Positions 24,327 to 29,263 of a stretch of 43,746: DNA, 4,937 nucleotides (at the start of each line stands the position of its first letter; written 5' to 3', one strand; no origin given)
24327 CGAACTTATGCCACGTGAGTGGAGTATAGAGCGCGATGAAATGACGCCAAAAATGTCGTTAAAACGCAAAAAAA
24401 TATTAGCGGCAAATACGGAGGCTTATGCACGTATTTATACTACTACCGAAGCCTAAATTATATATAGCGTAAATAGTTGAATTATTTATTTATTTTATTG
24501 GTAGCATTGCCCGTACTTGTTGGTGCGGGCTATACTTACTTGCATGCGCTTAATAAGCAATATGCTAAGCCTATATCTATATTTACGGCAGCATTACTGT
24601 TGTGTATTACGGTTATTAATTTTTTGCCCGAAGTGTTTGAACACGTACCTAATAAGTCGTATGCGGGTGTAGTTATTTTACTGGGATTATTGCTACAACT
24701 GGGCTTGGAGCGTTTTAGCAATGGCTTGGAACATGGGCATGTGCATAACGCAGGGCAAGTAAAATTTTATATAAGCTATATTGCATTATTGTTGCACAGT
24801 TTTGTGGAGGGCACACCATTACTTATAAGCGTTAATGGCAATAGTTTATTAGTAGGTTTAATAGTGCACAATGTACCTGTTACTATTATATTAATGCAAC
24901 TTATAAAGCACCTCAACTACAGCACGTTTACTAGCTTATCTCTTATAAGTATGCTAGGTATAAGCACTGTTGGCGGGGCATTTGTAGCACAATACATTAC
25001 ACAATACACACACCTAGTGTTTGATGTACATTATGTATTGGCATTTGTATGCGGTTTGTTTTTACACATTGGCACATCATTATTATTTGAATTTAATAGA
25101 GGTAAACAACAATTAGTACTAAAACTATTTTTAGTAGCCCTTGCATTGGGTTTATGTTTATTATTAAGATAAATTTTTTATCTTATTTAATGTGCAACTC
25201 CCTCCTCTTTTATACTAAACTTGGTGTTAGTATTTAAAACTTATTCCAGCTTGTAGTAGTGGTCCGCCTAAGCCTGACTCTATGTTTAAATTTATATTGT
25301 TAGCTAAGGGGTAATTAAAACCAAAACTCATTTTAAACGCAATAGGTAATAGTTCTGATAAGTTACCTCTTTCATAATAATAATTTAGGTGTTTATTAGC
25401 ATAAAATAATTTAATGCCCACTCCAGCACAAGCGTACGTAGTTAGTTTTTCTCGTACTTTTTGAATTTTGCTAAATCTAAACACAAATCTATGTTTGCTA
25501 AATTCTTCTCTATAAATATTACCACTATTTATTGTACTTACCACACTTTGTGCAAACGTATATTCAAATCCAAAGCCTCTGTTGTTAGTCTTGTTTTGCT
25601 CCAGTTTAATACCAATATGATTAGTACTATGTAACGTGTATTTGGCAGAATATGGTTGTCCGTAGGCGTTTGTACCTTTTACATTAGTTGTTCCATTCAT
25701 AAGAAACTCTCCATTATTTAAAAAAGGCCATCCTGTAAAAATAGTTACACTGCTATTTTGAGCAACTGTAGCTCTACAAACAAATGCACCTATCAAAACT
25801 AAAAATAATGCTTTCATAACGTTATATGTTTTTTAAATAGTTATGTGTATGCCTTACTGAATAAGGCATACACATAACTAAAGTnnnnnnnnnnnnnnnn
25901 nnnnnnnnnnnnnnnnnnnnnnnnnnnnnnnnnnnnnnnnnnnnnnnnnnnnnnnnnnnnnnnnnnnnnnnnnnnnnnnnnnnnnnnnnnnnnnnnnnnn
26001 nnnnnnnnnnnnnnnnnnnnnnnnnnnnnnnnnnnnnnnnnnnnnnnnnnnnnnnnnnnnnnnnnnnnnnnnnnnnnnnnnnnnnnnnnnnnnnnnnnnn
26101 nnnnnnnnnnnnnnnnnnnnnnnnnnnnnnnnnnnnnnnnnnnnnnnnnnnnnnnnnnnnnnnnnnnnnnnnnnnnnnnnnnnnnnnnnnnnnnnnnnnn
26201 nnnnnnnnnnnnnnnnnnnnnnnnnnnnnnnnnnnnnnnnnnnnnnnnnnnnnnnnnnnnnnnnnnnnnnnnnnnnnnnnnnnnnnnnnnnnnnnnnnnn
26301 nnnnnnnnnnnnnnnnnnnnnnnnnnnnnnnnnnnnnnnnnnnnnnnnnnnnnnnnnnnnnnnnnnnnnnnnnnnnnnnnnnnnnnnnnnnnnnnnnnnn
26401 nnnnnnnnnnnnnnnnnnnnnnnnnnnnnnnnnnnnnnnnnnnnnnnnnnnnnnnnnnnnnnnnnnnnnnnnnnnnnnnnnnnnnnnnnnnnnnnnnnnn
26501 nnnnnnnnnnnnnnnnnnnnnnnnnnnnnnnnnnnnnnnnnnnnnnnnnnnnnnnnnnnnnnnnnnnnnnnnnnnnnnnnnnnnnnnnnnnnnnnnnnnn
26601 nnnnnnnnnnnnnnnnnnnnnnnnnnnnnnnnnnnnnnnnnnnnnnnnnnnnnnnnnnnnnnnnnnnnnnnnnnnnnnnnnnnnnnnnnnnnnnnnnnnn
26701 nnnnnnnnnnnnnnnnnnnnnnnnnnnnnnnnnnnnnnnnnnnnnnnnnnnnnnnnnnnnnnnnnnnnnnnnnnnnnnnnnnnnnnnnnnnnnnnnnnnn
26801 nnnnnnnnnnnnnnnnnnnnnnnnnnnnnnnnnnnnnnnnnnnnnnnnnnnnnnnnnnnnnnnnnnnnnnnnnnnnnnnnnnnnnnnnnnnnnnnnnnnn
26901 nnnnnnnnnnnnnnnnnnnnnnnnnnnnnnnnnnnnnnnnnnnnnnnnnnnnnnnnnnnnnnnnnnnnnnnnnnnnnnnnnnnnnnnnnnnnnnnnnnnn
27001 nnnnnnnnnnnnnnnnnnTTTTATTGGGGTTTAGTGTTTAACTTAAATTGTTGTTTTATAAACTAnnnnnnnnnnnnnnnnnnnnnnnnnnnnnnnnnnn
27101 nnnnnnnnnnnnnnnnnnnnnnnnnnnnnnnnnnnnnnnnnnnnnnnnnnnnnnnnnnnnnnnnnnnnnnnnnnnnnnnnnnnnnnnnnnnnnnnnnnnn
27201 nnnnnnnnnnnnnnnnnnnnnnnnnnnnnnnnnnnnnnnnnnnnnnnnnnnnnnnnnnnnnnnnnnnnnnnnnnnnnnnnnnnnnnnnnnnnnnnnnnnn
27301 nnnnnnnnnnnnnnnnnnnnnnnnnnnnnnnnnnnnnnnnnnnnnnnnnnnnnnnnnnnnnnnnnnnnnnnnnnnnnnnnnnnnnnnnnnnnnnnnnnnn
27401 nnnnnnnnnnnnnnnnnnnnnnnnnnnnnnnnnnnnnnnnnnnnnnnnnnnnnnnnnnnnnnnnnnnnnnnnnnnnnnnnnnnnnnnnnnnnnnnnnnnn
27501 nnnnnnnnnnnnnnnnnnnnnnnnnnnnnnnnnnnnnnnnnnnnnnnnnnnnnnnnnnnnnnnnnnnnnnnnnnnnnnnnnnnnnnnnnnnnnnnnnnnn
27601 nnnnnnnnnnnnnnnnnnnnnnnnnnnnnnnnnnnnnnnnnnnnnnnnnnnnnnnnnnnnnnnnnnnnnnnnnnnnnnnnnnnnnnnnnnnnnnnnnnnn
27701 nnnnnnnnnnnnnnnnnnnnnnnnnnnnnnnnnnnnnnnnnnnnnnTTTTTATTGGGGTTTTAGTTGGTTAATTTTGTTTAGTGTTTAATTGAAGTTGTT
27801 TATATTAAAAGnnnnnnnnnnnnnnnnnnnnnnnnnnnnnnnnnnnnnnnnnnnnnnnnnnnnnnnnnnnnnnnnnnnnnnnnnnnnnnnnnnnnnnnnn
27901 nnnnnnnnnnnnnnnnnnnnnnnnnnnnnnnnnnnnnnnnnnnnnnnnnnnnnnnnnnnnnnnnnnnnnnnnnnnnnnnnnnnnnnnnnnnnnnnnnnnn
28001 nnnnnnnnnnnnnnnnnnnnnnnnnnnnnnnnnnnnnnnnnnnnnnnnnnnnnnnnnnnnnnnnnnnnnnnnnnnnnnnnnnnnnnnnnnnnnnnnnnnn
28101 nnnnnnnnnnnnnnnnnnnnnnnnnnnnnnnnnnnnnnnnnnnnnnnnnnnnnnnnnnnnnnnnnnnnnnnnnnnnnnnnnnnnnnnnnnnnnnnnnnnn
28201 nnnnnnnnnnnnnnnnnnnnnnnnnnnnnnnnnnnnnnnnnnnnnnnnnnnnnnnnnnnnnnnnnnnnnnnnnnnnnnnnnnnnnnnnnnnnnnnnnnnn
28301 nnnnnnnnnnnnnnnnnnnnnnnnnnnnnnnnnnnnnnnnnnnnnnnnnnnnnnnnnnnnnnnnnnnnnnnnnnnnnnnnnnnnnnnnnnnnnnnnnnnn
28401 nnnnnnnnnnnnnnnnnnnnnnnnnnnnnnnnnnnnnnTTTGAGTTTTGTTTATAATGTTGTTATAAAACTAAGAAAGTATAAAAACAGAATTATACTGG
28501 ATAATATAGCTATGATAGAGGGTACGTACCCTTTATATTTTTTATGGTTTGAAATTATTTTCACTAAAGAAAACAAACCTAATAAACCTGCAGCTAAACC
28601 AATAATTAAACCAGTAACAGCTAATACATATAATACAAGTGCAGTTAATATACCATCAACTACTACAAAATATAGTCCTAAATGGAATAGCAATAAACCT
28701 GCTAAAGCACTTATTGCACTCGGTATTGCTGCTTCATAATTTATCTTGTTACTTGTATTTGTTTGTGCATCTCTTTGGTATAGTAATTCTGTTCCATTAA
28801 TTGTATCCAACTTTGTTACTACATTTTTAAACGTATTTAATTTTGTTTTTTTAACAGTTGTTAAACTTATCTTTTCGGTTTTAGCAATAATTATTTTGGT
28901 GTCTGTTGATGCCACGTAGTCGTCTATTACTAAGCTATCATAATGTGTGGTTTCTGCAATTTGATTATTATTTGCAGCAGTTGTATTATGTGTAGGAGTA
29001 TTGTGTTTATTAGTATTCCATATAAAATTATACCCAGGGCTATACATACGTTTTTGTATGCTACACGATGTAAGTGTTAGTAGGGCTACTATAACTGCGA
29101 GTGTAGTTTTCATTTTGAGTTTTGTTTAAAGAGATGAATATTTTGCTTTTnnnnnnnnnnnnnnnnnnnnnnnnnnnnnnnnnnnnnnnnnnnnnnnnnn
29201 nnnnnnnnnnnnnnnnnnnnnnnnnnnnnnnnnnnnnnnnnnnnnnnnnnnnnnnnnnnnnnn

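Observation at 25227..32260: Candidate self-contained envelope module: HTH regulator + operator triplet + leader-box array + three barrel-type proteins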

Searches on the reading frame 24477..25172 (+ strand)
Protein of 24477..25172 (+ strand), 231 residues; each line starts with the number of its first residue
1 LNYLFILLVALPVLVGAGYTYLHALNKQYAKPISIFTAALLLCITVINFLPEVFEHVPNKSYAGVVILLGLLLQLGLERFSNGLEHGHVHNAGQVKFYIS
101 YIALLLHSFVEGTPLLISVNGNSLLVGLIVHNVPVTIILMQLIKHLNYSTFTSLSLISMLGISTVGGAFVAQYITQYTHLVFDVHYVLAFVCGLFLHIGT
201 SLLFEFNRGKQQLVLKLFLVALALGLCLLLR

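Call 3: search_protein_families(library=pfam, max_evalue=0.1, proteins=[window:24477-25172:+])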
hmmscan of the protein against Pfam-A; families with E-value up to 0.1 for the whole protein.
window:24477-25172:+ (231 aa): 4 families
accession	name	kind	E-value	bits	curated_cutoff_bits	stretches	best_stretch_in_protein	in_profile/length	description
PF02535.28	Zip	-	5.3e-07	29.6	35.1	2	91-228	172-318/323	ZIP Zinc transporter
PF16983.11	MFS_MOT1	-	0.013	16.3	30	1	1-73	39-111/111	Molybdate transporter of MFS superfamily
PF05923.17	APC_r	-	0.013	15.7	19.9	0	108-120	5-18/24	APC repeat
PF25612.1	DUF7940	-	0.094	13.7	27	0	36-72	17-54/63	Family of unknown function (DUF7940)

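Call 4: search_protein_families(library=ncbifam, max_evalue=0.1, proteins=[window:24477-25172:+])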
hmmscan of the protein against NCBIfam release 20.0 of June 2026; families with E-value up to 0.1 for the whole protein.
window:24477-25172:+ (231 aa): 0 families

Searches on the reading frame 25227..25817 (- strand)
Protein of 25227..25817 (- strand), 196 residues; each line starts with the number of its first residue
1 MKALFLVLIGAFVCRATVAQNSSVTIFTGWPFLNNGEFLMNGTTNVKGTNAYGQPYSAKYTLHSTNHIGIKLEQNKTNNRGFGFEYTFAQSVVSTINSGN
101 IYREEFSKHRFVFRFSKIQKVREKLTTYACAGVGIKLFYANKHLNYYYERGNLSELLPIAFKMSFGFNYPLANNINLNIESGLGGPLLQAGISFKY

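Call 3: search_protein_families(library=pfam, max_evalue=0.1, proteins=[window:25227-25817:-])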
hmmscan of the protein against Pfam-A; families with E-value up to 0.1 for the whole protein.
window:25227-25817:- (196 aa): 0 families

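Call 4: search_protein_families(library=ncbifam, max_evalue=0.1, proteins=[window:25227-25817:-])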
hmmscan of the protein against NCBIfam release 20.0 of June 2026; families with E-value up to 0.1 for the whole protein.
window:25227-25817:- (196 aa): 1 family
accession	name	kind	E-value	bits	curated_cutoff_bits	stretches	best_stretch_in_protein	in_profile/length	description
NF052316.1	T9SS_PorG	equivalog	0.023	14.4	130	1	115-182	92-157/209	type IX secretion system protein PorG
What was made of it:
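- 25227..25817 (-): OMP196: exported small outer-membrane beta-barrel candidate. It neighbours the operon and may be read through from it, but it is not a conserved partner. The PorG match is far below its cut-off (call 4).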

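Call 26: search_protein_families(library=padloc, max_evalue=0.1, proteins=[window:25227-25817:-])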
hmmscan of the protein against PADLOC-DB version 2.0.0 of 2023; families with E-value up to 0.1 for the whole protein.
window:25227-25817:- (196 aa): 0 families

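Call 70: search_protein_families(library=pfam, max_evalue=10, proteins=[window:25227-25817:-])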
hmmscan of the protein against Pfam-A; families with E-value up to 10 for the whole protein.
window:25227-25817:- (196 aa): 0 families

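Call 72: list_cluster_members(proteins=[window:25227-25817:-, window:25885-27018:-, window:27066-27746:-, window:29151-29852:-, window:30073-31077:+, window:31358-32260:+])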
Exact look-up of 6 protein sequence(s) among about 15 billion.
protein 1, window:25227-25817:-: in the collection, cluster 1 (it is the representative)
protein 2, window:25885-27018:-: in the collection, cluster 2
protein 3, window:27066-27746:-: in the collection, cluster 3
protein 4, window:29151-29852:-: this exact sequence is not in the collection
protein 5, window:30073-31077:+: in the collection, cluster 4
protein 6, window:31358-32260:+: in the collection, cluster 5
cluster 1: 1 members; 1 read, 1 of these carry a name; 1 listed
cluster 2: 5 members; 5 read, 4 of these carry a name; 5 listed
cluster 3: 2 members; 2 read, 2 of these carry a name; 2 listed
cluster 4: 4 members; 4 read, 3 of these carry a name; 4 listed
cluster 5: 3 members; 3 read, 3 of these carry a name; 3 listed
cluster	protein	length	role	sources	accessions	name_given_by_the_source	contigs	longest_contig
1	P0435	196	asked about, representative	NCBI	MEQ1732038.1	MAG: hypothetical protein ABL940_00100 [Bacteroidia bacterium]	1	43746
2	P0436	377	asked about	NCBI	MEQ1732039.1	MAG: hypothetical protein ABL940_00105 [Bacteroidia bacterium]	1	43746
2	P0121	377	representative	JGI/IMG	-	hypothetical protein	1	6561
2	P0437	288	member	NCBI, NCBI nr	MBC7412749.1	MAG: hypothetical protein H7331_09895, partial [Bacteroidia bacterium] | hypothetical protein [Bacteroidia bacterium]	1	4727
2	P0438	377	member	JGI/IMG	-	hypothetical protein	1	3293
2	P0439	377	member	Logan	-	-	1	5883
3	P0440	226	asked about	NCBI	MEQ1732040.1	MAG: hypothetical protein ABL940_00110 [Bacteroidia bacterium]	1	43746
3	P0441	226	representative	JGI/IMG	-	hypothetical protein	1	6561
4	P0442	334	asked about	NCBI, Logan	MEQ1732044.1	MAG: hypothetical protein ABL940_00130 [Bacteroidia bacterium]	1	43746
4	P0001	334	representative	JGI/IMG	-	hypothetical protein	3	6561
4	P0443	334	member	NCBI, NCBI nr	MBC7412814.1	MAG: hypothetical protein H7331_10225 [Bacteroidia bacterium] | hypothetical protein [Bacteroidia bacterium]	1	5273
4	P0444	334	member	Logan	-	-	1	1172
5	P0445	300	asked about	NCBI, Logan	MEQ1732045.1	MAG: hypothetical protein ABL940_00135 [Bacteroidia bacterium]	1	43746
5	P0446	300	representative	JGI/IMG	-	hypothetical protein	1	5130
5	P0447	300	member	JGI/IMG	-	hypothetical protein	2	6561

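Call 79: search_protein_families(library=phrogs, max_evalue=0.01, proteins=[window:25227-25817:-])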
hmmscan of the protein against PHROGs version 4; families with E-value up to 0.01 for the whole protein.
window:25227-25817:- (196 aa): 0 families

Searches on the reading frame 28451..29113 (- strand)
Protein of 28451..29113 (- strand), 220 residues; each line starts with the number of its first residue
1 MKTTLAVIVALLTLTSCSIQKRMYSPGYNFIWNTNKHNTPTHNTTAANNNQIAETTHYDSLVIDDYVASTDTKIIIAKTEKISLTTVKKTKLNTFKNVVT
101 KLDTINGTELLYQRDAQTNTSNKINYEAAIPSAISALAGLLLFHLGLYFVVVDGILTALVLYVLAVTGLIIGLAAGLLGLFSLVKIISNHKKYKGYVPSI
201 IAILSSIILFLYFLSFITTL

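Call 3: search_protein_families(library=pfam, max_evalue=0.1, proteins=[window:28451-29113:-])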
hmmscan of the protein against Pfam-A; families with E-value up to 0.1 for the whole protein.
window:28451-29113:- (220 aa): 0 families

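Call 4: search_protein_families(library=ncbifam, max_evalue=0.1, proteins=[window:28451-29113:-])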
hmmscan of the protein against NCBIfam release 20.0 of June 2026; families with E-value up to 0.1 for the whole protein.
window:28451-29113:- (220 aa): 1 family
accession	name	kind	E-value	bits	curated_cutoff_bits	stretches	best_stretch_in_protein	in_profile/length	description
NF049893.1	spr0155_permease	equivalog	0.017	15.4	120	1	93-216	34-155/165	ABC transporter permease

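Call 26: search_protein_families(library=padloc, max_evalue=0.1, proteins=[window:28451-29113:-])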
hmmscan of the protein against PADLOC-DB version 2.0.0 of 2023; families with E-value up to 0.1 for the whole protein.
window:28451-29113:- (220 aa): 0 families

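Call 43: find_homologous_proteins(query=A4, max_evalue=0.001)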
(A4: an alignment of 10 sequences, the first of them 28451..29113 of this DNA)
Query A4 (10 sequences) (220 aa, profile of the alignment): 47 proteins with E <= 0.001 among 8000 candidates.
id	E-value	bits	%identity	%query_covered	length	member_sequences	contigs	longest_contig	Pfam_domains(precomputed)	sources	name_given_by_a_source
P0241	1.4e-75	272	44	14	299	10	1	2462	-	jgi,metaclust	metaclust:\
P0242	3.4e-71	258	28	50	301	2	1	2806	-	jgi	-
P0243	4.3e-70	254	100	100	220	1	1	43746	-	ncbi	ncbi:MAG: hypothetical protein ABL940_00120 [Bacteroidia bacterium]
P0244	7.6e-70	254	30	29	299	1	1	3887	-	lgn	-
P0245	2.2e-69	252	22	66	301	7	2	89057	-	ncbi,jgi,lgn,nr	ncbi:MAG: hypothetical protein KBG47_08475 [Bacteroidia bacterium]|jgi:hypothetical protein|nr:hypot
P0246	6.0e-69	251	23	94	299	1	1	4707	-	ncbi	-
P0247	7.1e-69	250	33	26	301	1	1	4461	-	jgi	-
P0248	6.1e-66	241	50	15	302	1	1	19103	-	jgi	jgi:hypothetical protein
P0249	6.8e-64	234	22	98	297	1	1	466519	-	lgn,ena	-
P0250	6.8e-60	221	23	84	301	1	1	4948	-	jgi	-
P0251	7.7e-59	218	56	73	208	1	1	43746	-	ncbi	ncbi:MAG: hypothetical protein ABL940_00115 [Bacteroidia bacterium]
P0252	3.4e-56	209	40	14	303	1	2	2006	-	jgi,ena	-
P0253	6.0e-54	202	40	20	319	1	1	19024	-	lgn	-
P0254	2.1e-52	196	23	90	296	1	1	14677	-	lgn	-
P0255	1.2e-50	191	43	16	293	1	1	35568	-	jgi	jgi:hypothetical protein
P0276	8.4e-21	93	23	46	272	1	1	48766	PF13828.12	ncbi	-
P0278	3.2e-18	85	23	92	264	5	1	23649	PF13828.12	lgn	-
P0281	6.8e-13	67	24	78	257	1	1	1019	PF13828.12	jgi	jgi:hypothetical protein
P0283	4.6e-12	65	23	92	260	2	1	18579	PF13828.12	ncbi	-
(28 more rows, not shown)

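Call 68: find_encoding_contigs(protein=P0245, flank=6000, max_places=2)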
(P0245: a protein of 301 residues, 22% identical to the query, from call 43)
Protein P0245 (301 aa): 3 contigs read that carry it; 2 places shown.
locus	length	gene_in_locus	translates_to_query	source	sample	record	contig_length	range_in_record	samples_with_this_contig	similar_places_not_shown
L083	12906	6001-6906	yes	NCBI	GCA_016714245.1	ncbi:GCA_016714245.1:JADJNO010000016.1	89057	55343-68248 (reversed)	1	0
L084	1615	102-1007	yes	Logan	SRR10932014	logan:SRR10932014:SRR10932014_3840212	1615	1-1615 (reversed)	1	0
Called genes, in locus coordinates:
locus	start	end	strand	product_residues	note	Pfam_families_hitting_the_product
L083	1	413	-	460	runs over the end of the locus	-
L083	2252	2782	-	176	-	-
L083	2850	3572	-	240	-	-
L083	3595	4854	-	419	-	PF07690:MFS_1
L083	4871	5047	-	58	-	-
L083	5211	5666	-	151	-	-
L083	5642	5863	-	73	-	-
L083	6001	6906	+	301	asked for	-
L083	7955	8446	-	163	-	-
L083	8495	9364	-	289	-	PF03755:YicC-like_N, PF08340:YicC-like_C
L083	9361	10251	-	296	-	PF00892:EamA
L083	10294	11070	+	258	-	PF01497:Peripla_BP_2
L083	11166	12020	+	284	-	PF01613:Flavin_Reduct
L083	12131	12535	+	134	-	PF11325:DUF3127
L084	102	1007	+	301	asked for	-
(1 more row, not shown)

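Call 79: search_protein_families(library=phrogs, max_evalue=0.01, proteins=[window:28451-29113:-])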
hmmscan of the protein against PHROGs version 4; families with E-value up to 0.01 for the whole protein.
window:28451-29113:- (220 aa): 0 families
